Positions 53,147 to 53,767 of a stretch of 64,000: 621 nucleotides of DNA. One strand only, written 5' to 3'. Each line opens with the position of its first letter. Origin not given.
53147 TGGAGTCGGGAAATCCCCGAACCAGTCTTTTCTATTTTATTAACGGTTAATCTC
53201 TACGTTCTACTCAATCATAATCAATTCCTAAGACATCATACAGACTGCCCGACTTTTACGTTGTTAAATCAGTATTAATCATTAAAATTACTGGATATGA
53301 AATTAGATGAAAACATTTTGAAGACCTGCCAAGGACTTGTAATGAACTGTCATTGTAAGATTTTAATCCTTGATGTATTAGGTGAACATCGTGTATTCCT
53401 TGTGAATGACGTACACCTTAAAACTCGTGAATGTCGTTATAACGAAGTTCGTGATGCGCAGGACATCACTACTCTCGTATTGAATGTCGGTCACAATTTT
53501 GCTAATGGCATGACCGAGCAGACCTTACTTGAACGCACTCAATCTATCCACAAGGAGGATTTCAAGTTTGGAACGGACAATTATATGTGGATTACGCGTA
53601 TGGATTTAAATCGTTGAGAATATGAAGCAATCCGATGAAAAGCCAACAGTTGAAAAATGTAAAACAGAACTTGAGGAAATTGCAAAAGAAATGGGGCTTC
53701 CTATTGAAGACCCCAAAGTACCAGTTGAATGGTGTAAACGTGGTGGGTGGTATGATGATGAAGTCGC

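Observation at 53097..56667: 3.5-kb cargo-carrying IS1595-type transposon with 87-bp perfect terminal repeats and an 8-bp target duplication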

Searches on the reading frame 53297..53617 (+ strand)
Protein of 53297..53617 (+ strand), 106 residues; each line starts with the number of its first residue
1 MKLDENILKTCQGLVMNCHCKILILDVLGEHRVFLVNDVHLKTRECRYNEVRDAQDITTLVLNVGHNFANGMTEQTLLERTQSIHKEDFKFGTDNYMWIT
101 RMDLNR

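Call 5: search_protein_families(library=pfam, proteins=[window:53297-53617:+], max_evalue=0.01)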
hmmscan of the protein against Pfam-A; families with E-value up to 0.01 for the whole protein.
window:53297-53617:+ (106 aa): 0 families

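Call 21: search_protein_families(library=phrogs, proteins=[window:53297-53617:+], max_evalue=0.01)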
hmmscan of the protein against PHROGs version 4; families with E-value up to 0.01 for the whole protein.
window:53297-53617:+ (106 aa): 0 families

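Call 22: search_protein_families(library=ncbifam, proteins=[window:53297-53617:+], max_evalue=0.01)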
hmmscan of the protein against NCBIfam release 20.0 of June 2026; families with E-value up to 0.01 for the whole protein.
window:53297-53617:+ (106 aa): 0 families

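Call 23: find_homologous_proteins(query=window:53297-53614:+, max_evalue=0.001)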
Query window:53297-53614:+ (106 aa): 133 proteins with E <= 0.001 among 137 candidates; the best 120 are listed.
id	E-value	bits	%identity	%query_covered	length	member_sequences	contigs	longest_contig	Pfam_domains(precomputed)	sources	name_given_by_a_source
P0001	5.0e-65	234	99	100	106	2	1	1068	-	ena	-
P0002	6.7e-63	227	94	100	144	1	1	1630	-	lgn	-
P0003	1.5e-62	226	96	98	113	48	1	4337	-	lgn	-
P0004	1.6e-62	226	94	100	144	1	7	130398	-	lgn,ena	-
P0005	3.2e-62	225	93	100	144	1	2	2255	-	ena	-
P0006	1.1e-61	223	93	100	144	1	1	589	-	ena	-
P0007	2.0e-61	222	92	100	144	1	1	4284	-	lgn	-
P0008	4.5e-61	221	92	100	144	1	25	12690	-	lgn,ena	-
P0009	6.9e-61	221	92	100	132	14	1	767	-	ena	-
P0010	9.4e-61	220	92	100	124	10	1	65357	-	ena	-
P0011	1.4e-60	220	91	100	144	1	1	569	-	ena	-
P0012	4.0e-60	218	93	100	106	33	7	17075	-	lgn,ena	-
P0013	5.2e-60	218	91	100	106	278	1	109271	-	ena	-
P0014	1.1e-59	217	92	100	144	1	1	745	-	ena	-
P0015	1.1e-59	217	92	100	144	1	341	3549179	-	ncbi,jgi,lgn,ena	jgi:hypothetical protein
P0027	6.0e-59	214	91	100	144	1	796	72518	-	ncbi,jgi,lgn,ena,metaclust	metaclust:\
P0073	4.8e-44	167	68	100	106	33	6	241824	-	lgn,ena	-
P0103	2.0e-36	142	62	98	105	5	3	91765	-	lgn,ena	-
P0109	1.5e-33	133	59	97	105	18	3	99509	-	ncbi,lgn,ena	-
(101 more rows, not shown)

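Call 32: predict_structure(alignment_id=A2)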
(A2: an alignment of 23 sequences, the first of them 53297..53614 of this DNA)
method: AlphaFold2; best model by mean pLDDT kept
length: 106 residues; sequences in the alignment: 23
mean_pLDDT: 85.0   pTM: 0.79
mean pLDDT of the five models: 85.0, 83.8, 82.8, 82.2, 78.8
residues with pLDDT >= 90: 38; 70-90: 55; 50-70: 10; < 50: 3
segments of 3 or more residues with pLDDT < 50: 104-106
pLDDT, mean of each block of 10 residues (from residue 1): 83 89 90 92 86 93 69 85 93 87 55
secondary structure, 60 per line:
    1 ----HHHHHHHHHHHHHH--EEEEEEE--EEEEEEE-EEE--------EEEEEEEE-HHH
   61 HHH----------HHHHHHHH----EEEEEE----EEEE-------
elements in order: H5-18 E21-27 E30-36 E38-40 E49-56 H58-63 H74-81 E86-91 E96-99

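Call 35: fold_search(model_id=the predicted structure, library=pdb)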
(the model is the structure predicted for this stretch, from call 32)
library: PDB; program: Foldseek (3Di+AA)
matches with E <= 10: 390; with E <= 0.001: 0
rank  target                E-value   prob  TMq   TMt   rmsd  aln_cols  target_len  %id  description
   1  3j79_1                7.6e-02  0.72  0.35  0.29   7.9        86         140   15  Cryo-EM structure of the Plasmodium falciparum 80S ribosome bound to the anti-protozoan drug emetine, large subunit (released 2014-07-16)
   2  2hti                  9.7e-02  0.08  0.17  0.14  14.4       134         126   10  CRYSTAL STRUCTURE OF A FLAVIN-NUCLEOTIDE-BINDING PROTEIN (BH_0577) FROM BACILLUS HALODURANS AT 2.50 A RESOLUTION (released 2006-08-01)
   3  2pef                  1.2e-01  0.13  0.21  0.08  12.7        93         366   10  Crystal Structure of a Thermophilic Serpin, Tengpin, in the Latent State (released 2007-06-19)
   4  9j91                  1.5e-01  0.18  0.18  0.09   9.8        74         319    8  Structures and mechanisms of serine protease inhibitors of Trichinella spiralis and Trichinella pseudospiralis (released 2024-09-25)
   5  2qi2                  2.0e-01  0.66  0.38  0.15   8.8       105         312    8  Crystal structure of the Thermoplasma acidophilum Pelota protein (released 2007-10-09)
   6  5t5h_a                3.0e-01  0.38  0.33  0.33   7.8        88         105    4  Structure and assembly model for the Trypanosoma cruzi 60S ribosomal subunit (released 2016-10-12)
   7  2r0x                  4.3e-01  0.13  0.26  0.21  12.9       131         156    9  Crystal structure of a putative flavin reductase (ycdh, hs_1225) from haemophilus somnus 129pt at 1.06 A resolution (released 2007-09-04)
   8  2vh4_B                4.9e-01  0.06  0.19  0.07  13.2        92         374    9  Structure of a loop C-sheet serpin polymer (released 2008-01-08)
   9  8ove_Ba               5.5e-01  0.28  0.34  0.30   7.8        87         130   10  CRYO-EM STRUCTURE OF TRYPANOSOMA BRUCEI PROCYCLIC FORM 80S RIBOSOME : TB11CS6H1 snoRNA mutant (released 2023-11-29)
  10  9f0x_H                5.5e-01  0.04  0.16  0.08  14.8       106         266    9  CryoEM structure of the F plasmid relaxosome in its pre-initiation state, derived from the ds-27_+143-R Locally-refine (released 2025-06-04)
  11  6rk3_MODEL_1_A        6.6e-01  0.18  0.25  0.17   4.9        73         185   15  Solution structure of the ribosome Elongation Factor P (EF-P) from Staphylococcus aureus (released 2020-03-11)
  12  3bnk_A                6.6e-01  0.14  0.22  0.14  13.3        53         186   13  X-ray crystal structure of Flavoredoxin from Methanosarcina acetivorans (released 2008-10-28)
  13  8a98_Y                7.0e-01  0.21  0.33  0.28   8.8        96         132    9  CRYO-EM STRUCTURE OF LEISHMANIA MAJOR 80S RIBOSOME : snoRNA MUTANT (released 2023-10-11)
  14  3bnk_B                7.0e-01  0.14  0.22  0.14  13.5        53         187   13  X-ray crystal structure of Flavoredoxin from Methanosarcina acetivorans (released 2008-10-28)
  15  3nfw_B                8.4e-01  0.13  0.22  0.14  12.8        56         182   11  Crystal structure of nitrilotriacetate monooxygenase component B (A0R521 homolog) from Mycobacterium thermoresistibile (released 2010-06-23)
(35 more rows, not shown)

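Call 36: find_encoding_contigs(protein=P0027, flank=10000, max_places=10)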
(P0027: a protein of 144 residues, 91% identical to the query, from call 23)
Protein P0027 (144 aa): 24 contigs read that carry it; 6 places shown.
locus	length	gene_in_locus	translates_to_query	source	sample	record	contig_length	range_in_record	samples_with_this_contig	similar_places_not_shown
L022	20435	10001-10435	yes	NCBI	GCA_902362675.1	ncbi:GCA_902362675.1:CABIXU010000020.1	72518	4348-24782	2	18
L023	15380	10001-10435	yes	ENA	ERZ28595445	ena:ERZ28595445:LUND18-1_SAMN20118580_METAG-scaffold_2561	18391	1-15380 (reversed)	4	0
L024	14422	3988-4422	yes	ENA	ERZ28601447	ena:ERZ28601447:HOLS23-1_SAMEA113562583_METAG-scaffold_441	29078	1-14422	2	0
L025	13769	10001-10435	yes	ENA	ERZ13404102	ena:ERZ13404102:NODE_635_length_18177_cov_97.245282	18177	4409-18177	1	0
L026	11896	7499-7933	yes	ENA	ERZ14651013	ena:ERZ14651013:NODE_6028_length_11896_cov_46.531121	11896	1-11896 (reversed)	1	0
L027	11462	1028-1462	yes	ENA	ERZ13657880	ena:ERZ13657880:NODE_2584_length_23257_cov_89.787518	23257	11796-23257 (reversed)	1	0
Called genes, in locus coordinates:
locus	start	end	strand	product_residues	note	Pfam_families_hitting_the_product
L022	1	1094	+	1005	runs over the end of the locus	PF00933:Glyco_hydro_3, PF00144:Beta-lactamase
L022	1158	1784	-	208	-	PF13505:OMP_b-brl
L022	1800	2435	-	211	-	PF13590:DUF4136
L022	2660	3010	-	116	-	PF22381:Staph_reg_Sar_Rot, PF01047:MarR, PF13463:HTH_27 (weak)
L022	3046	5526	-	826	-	PF07992:Pyr_redox_2, PF13738:Pyr_redox_3, PF00070:Pyr_redox, PF02852:Pyr_redox_dim, PF00581:Rhodanese, PF01206:TusA, PF13686:DrsE_2, PF02635:DsrE (weak), +1 more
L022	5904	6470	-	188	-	-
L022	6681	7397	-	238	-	-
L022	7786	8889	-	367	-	PF00004:AAA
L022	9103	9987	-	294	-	PF10987:DUF2806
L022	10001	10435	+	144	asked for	-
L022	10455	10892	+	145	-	PF13004:BACON, PF19190:BACON_2 (weak)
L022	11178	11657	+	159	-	-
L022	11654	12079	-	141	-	-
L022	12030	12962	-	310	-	PF12762:DDE_Tnp_IS1595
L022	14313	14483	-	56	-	-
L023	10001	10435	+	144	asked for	-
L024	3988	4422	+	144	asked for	-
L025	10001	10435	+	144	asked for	-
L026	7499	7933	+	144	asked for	-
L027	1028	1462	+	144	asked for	-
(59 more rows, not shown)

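Call 52: find_encoding_contigs(protein=P0103, flank=6000, max_places=2)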
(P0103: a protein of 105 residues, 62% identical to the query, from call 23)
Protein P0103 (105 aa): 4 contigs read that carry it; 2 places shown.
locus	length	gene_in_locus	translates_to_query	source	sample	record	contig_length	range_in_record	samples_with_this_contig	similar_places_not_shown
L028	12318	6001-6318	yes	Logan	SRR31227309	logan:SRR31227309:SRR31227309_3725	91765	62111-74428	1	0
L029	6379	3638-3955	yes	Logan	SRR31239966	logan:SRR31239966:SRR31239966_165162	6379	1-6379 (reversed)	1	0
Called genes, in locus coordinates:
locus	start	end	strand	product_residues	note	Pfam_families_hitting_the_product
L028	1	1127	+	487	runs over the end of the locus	-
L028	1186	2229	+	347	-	PF00149:Metallophos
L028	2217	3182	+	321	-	PF00154:RecA_N, PF06745:ATPase (weak), PF08423:Rad51 (weak), PF21096:RecA_C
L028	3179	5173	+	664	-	PF15905:HMMR_N (faint)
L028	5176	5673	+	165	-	-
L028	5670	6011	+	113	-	-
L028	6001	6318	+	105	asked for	-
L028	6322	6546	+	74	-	-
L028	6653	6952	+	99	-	-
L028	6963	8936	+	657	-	PF01653:DNA_ligase_aden, PF03120:OB_DNA_ligase, PF00533:BRCT (weak)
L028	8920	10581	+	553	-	PF00176:SNF2-rel_dom, PF00271:Helicase_C (weak)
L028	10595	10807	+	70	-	-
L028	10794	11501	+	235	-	PF00075:RNase_H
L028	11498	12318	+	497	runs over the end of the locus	PF00580:UvrD-helicase, PF13245:AAA_19, PF01443:Viral_helicase1 (faint), PF13361:UvrD_C, PF13538:UvrD_C_2 (weak)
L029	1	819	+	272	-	?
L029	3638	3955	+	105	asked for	-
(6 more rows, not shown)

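Call 53: find_encoding_contigs(protein=P0073, flank=6000, max_places=2)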
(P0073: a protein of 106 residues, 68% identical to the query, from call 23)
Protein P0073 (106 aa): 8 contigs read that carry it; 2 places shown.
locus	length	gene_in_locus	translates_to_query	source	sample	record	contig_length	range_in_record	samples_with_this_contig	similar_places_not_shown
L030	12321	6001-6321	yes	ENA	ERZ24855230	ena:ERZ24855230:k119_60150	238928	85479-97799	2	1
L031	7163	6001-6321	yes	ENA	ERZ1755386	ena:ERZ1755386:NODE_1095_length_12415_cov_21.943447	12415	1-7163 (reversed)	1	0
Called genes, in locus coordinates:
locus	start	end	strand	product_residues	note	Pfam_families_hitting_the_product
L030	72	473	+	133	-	PF02086:MethyltransfD12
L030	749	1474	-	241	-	PF13155:Toprim_2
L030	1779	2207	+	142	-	-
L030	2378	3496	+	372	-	PF13351:DUF4099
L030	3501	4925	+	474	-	PF19513:DUF6047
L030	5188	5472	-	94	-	-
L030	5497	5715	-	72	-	-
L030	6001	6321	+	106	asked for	-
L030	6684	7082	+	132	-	-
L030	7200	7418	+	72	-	PF13004:BACON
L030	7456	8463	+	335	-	PF25852:DUF6242_C (faint)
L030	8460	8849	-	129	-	-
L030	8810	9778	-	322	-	PF12762:DDE_Tnp_IS1595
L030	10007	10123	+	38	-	-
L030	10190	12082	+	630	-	PF01751:Toprim, PF01131:Topoisom_bac, PF13342:Toprim_Crpt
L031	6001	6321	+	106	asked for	-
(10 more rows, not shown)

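Call 54: find_encoding_contigs(protein=P0109, flank=6000, max_places=2)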
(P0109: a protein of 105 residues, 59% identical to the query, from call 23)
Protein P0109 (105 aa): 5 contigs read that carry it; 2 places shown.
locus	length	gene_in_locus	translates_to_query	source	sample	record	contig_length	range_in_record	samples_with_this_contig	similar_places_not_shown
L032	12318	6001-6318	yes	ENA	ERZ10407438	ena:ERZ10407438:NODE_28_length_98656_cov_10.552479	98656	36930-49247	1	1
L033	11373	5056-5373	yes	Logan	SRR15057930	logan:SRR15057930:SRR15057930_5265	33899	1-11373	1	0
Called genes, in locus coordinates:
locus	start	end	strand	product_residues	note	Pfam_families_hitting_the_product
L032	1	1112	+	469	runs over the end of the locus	-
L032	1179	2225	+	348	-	-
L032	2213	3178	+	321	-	PF00154:RecA_N, PF21096:RecA_C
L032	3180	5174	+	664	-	-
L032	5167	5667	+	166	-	-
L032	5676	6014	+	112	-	-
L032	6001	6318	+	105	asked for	-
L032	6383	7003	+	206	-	-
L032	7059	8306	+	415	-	PF06414:Zeta_toxin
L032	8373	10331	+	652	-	PF00633:HHH (faint), PF01653:DNA_ligase_aden, PF03120:OB_DNA_ligase, PF00533:BRCT (weak)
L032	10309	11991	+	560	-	PF00176:SNF2-rel_dom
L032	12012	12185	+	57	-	-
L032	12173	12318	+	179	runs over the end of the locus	PF00075:RNase_H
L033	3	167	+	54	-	?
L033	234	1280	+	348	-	-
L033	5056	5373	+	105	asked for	-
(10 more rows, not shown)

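Call 82: search_solved_structures(query=A2, max_evalue=1)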
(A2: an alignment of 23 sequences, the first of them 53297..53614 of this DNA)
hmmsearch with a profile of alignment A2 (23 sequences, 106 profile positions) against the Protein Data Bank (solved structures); distinct sequences matched with E-value up to 1: 0.

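Call 83: fold_search(model_id=the predicted structure, library=viral)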
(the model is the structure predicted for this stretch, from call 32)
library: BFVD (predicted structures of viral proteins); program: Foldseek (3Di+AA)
matches with E <= 10: 872; with E <= 0.001: 2
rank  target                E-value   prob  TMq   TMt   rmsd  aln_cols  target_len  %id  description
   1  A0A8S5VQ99            1.4e-15  1.00  0.92  0.92   2.1       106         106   62  (no name in the UniProt tables at hand)
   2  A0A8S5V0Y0            2.0e-10  1.00  0.83  0.86   2.1       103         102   37  Uncharacterized protein [Siphoviridae sp. ct3r22]
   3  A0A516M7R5            6.7e-02  0.85  0.33  0.48   6.2        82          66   12  (no name in the UniProt tables at hand)
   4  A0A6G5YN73            9.6e-02  0.23  0.25  0.27  13.8       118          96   13  (no name in the UniProt tables at hand)
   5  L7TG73                1.4e-01  0.95  0.36  0.38   3.2        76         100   10  Uncharacterized protein [Mycobacterium phage Serpentine]
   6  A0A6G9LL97            1.4e-01  0.72  0.33  0.47   7.4        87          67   13  (no name in the UniProt tables at hand)
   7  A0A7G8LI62            1.4e-01  0.15  0.21  0.23  11.2       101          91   10  Uncharacterized protein [Mycobacterium phage Reindeer]
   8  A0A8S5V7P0            2.1e-01  0.54  0.34  0.13   5.5        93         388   15  Portal protein [Siphoviridae sp. ctiuu37]
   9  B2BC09                2.4e-01  0.15  0.21  0.08  10.3        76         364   10  Serine protease inhibitor 3 [Vaccinia virus]
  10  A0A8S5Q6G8            2.5e-01  0.35  0.30  0.11   5.6        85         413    9  Portal protein [Siphoviridae sp. ctShp28]
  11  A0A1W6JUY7            2.7e-01  0.94  0.43  0.54   4.3        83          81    8  Uncharacterized protein [Vibrio phage pVco-5]
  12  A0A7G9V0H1            2.7e-01  0.38  0.36  0.41  10.6       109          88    8  (no name in the UniProt tables at hand)
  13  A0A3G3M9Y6            2.7e-01  0.12  0.19  0.23  10.8        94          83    7  Uncharacterized protein [Gordonia phage Octobien14]
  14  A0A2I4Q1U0            2.8e-01  0.20  0.23  0.33   9.7        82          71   15  Uncharacterized protein [Escherichia phage K1E]
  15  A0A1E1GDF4            3.0e-01  0.72  0.36  0.54   3.6        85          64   10  (no name in the UniProt tables at hand)
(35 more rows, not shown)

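Call 84: search_protein_families(library=padloc, proteins=[window:53297-53614:+], max_evalue=0.01)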
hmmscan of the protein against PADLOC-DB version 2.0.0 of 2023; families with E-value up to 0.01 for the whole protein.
window:53297-53614:+ (106 aa): 1 family
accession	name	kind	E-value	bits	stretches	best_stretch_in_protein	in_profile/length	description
PDLC02833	DpdD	-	0.0061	12.9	1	10-103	359-453/773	DpdD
